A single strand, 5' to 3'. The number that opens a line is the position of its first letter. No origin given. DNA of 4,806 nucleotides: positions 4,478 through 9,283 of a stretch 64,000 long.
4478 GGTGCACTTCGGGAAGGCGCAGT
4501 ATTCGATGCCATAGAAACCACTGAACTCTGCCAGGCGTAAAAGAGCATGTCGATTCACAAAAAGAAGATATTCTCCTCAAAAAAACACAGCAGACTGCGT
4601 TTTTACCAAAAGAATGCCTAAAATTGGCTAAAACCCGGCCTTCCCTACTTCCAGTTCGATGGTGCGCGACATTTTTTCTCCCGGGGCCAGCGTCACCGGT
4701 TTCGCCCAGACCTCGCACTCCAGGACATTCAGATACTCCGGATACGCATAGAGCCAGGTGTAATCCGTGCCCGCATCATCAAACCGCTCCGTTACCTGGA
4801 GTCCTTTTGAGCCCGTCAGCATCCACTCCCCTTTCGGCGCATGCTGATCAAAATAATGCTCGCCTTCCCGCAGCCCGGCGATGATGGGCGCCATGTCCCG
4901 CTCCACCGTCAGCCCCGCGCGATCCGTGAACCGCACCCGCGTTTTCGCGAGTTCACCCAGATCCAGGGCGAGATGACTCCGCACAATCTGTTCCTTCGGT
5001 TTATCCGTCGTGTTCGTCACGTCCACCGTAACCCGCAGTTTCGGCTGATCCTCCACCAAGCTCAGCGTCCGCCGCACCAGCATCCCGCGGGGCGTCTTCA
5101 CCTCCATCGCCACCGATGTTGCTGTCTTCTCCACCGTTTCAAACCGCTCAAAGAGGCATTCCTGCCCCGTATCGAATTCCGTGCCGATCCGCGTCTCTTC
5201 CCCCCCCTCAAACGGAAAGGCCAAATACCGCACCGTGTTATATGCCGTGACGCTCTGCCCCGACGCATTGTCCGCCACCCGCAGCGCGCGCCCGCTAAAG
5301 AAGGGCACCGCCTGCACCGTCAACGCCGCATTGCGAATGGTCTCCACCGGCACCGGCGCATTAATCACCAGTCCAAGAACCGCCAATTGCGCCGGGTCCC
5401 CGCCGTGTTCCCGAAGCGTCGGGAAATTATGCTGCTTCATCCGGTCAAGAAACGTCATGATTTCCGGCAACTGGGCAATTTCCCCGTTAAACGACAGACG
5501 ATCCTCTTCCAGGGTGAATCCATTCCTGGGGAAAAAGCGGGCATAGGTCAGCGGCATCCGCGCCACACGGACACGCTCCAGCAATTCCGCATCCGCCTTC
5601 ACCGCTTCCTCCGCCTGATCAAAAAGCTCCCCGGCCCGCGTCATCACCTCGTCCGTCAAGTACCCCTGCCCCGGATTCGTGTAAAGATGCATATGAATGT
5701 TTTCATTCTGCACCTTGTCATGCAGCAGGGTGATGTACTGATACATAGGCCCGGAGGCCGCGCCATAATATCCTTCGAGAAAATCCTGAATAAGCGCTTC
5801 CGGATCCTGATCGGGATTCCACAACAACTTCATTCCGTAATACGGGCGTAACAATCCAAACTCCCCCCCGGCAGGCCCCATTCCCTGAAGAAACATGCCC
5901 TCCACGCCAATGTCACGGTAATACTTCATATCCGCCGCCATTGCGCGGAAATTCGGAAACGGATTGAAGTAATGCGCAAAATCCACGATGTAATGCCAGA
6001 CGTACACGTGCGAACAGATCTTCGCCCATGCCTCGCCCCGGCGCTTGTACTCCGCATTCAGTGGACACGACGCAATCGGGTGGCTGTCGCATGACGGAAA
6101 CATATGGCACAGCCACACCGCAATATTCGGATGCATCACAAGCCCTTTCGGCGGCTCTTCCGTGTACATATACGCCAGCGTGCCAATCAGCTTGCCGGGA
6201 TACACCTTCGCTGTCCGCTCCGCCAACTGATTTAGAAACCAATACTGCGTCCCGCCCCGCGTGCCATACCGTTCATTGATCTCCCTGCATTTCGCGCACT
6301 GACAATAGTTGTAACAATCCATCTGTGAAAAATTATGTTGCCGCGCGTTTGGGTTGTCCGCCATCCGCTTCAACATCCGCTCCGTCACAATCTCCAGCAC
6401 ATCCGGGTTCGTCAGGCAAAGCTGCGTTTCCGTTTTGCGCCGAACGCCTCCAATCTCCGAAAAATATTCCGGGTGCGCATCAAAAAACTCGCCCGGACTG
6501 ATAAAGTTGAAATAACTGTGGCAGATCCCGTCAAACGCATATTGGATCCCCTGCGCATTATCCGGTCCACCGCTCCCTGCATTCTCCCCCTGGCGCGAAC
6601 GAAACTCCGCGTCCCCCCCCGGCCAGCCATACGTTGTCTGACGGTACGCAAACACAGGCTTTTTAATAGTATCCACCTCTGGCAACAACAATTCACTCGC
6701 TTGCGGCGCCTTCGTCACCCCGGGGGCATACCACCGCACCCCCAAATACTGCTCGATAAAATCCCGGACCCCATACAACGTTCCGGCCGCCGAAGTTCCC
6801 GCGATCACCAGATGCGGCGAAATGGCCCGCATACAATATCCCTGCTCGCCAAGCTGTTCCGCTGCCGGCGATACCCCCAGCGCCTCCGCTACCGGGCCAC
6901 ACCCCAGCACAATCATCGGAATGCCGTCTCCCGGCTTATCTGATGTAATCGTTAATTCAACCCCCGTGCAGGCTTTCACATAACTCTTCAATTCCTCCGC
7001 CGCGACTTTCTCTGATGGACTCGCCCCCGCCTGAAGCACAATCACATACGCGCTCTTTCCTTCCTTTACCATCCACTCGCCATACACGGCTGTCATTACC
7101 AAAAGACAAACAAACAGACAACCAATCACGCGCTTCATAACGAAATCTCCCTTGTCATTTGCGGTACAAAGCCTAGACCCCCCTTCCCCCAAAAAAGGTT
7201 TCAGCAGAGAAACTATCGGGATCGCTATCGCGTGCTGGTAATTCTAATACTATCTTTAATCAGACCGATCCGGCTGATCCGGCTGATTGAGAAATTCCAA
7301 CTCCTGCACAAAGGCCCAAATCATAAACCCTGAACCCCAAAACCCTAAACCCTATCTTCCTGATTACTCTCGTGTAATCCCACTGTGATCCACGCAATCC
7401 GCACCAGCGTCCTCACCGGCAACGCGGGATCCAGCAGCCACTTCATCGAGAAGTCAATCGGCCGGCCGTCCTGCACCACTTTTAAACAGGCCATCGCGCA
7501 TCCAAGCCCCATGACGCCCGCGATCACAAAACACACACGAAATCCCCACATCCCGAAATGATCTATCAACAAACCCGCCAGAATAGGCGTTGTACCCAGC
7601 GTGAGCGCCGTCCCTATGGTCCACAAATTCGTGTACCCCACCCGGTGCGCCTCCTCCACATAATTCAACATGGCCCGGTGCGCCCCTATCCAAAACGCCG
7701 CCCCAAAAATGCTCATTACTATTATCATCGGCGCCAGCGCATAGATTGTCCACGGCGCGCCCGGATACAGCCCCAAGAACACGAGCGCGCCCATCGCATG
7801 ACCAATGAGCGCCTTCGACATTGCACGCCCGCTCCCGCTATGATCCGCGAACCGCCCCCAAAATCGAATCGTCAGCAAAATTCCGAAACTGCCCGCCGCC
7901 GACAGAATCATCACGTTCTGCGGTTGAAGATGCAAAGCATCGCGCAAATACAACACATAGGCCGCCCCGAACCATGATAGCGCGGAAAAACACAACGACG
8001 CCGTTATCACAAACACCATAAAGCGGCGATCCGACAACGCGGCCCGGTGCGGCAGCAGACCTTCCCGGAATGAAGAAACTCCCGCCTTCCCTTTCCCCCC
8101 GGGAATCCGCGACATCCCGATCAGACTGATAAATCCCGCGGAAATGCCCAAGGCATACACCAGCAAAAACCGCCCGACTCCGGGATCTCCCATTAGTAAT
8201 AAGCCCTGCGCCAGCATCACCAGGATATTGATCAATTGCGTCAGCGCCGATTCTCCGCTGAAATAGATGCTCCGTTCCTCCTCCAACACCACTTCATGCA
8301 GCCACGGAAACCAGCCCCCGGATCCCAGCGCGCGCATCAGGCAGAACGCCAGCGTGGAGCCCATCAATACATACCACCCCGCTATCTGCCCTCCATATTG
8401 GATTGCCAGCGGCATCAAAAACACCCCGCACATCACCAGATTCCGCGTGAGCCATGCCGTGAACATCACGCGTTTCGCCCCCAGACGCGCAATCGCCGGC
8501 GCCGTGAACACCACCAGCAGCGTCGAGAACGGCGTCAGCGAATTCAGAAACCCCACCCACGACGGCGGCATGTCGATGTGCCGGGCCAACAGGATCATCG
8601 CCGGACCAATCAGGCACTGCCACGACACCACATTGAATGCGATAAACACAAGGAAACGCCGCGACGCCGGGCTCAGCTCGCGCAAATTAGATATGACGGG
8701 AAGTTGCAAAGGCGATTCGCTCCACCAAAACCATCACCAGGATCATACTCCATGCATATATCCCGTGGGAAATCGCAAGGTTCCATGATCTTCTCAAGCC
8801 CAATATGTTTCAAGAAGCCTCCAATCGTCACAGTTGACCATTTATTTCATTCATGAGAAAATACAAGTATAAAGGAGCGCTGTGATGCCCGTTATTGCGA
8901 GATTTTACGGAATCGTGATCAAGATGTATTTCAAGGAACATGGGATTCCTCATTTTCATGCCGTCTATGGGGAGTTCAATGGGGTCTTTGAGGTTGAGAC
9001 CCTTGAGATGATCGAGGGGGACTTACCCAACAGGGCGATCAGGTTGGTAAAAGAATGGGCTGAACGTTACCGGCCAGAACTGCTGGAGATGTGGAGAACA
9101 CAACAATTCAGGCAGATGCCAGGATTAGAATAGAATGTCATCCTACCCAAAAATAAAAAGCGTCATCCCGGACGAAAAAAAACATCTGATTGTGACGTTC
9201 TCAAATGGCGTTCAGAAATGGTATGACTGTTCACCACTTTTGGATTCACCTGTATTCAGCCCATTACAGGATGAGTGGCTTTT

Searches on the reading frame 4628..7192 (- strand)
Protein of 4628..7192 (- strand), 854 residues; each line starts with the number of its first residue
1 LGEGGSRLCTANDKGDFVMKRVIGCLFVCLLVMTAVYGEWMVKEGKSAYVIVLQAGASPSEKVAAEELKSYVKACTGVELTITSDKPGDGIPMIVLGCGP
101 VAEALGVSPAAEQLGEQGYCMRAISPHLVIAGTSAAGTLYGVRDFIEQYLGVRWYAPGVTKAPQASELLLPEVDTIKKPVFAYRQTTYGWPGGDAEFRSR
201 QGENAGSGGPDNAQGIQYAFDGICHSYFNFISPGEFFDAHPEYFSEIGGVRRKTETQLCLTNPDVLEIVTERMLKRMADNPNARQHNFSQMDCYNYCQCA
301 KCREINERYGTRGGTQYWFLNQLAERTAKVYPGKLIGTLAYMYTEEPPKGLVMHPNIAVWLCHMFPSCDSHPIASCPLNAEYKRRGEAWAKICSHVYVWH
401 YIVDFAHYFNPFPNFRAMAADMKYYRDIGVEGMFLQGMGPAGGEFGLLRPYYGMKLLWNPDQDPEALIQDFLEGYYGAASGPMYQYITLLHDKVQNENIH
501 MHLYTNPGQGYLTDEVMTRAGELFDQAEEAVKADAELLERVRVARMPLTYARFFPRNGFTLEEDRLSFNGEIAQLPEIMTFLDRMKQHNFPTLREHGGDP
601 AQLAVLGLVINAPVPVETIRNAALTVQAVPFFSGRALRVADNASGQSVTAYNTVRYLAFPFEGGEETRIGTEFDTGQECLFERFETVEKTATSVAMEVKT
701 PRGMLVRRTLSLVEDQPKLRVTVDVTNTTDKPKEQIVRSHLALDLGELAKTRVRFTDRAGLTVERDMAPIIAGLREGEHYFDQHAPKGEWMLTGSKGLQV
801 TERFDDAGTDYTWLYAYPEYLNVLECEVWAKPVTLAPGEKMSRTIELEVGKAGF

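Call 3: search_protein_families(library=pfam, proteins=[window:4628-7192:-], max_evalue=1)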
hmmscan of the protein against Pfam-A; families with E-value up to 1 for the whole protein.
window:4628-7192:- (854 aa): 4 families
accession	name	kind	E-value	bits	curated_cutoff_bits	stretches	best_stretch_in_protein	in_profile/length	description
PF16126.11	DUF4838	-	3.2e-85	286.6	26.6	1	154-486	1-323/325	Domain of unknown function (DUF4838)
PF03648.19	Glyco_hydro_67N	-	2.8e-08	34.4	24.3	1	55-142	27-117/120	Glycosyl hydrolase family 67 N-terminus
PF02838.20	Glyco_hydro_20b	-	0.00028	22.1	26.1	1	55-143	30-102/124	Glycosyl hydrolase family 20, domain 2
PF14849.12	YidC_periplas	-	0.034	14.5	24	1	688-760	84-159/283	YidC periplasmic domain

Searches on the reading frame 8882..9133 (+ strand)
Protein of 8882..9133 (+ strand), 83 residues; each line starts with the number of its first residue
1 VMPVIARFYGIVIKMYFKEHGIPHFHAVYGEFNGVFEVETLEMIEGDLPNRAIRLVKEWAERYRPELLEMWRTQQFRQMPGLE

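Call 88: search_protein_families(library=pfam, proteins=[window:8882-9133:+], max_evalue=0.001)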
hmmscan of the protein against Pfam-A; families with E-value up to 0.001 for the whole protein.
window:8882-9133:+ (83 aa): 1 family
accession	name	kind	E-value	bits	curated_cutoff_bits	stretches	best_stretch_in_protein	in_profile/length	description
PF13711.11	DUF4160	-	1.7e-19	70.2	23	1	10-71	1-64/65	Domain of unknown function (DUF4160)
